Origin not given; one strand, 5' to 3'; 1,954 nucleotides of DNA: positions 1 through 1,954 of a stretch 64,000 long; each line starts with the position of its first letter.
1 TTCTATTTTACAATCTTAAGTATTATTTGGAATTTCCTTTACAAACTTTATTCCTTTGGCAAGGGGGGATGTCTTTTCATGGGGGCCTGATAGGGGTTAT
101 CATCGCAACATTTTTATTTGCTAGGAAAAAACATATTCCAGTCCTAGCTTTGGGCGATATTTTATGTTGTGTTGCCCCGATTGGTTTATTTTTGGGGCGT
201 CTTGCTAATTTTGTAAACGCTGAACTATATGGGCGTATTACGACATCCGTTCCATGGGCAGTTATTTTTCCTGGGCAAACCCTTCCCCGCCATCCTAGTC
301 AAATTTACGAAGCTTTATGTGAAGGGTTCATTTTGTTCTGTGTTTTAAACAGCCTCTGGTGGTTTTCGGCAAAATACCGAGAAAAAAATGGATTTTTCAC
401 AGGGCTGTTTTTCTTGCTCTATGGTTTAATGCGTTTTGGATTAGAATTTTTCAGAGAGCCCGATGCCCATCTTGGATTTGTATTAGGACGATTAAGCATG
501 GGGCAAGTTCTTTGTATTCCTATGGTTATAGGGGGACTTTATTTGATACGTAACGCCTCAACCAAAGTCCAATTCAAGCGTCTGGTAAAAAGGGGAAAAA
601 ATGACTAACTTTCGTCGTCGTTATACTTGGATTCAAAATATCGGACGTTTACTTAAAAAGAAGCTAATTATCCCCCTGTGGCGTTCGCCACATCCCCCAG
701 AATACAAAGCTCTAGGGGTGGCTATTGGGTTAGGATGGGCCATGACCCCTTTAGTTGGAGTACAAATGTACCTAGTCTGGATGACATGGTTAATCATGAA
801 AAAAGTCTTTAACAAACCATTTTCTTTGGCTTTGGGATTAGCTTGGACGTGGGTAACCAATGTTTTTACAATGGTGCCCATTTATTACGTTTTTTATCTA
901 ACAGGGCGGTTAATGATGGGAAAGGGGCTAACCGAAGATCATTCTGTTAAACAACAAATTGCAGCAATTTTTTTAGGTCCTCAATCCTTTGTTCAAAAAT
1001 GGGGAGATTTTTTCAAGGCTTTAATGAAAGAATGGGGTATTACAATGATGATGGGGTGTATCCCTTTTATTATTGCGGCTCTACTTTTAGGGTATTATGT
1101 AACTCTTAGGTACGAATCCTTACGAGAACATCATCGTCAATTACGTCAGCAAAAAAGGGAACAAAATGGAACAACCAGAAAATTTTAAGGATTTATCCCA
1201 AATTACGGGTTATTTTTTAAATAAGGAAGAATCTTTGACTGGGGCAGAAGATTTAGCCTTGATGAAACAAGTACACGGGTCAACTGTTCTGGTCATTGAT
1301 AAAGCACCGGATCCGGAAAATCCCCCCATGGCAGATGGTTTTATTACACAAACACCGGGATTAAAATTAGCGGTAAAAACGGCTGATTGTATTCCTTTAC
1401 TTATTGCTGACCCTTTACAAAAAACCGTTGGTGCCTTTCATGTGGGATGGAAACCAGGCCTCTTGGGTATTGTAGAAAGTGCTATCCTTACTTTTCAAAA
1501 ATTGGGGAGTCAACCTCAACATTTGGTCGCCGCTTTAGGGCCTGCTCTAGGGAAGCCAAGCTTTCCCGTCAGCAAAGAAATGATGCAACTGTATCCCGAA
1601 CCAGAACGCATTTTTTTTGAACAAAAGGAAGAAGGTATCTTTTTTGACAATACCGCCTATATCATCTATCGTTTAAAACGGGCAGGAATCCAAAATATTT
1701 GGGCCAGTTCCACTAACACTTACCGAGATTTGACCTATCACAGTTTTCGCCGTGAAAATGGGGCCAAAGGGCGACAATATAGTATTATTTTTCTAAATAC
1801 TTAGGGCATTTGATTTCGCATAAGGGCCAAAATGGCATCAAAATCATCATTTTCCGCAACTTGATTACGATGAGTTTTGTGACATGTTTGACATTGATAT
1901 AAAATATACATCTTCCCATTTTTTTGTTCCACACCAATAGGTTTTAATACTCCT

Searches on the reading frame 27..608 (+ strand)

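Call 17: search_protein_families(library=pfam, proteins=[window:27-608:+], max_evalue=0.001)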
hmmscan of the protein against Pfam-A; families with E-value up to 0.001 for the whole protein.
window:27-608:+ (193 aa): 1 family
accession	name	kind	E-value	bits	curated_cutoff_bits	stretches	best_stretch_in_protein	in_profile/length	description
PF01790.23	LGT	-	2.5e-51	174.8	24.9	1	3-174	72-238/240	Prolipoprotein diacylglyceryl transferase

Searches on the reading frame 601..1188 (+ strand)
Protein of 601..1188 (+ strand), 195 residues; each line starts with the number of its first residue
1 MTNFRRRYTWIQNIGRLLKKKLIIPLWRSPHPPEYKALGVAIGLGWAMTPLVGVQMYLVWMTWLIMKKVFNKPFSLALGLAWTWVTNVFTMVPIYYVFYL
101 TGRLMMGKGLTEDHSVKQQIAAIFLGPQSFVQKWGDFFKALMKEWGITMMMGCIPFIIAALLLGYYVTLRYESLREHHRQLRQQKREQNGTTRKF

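Call 17: search_protein_families(library=pfam, proteins=[window:601-1188:+], max_evalue=0.001)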
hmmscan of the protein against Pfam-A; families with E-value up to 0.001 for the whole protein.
window:601-1188:+ (195 aa): 1 family
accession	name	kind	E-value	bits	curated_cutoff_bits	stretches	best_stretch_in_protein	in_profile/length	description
PF09835.14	DUF2062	-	2.1e-23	83.4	27.4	1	21-179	6-145/147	Uncharacterized protein conserved in bacteria (DUF2062)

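Call 77: find_encoding_contigs(protein=window:601-1188:+, flank=10000, max_places=3)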
Protein window:601-1188:+ (195 aa): no gene with exactly this product is on record in the collection.

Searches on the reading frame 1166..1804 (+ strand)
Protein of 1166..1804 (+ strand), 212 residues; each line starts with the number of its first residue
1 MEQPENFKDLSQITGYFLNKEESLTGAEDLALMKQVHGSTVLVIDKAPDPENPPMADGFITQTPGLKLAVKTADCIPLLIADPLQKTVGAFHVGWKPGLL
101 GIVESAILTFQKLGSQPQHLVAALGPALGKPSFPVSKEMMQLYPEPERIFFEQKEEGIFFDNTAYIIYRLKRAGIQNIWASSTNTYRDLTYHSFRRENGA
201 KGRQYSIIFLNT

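Call 17: search_protein_families(library=pfam, proteins=[window:1166-1804:+], max_evalue=0.001)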
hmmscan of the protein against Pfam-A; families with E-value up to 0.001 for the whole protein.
window:1166-1804:+ (212 aa): 1 family
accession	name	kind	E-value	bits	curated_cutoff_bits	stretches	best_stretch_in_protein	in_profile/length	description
PF02578.20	Cu-oxidase_4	-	2.9e-43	148.4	22.9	1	26-208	42-237/238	Multi-copper polyphenol oxidoreductase laccase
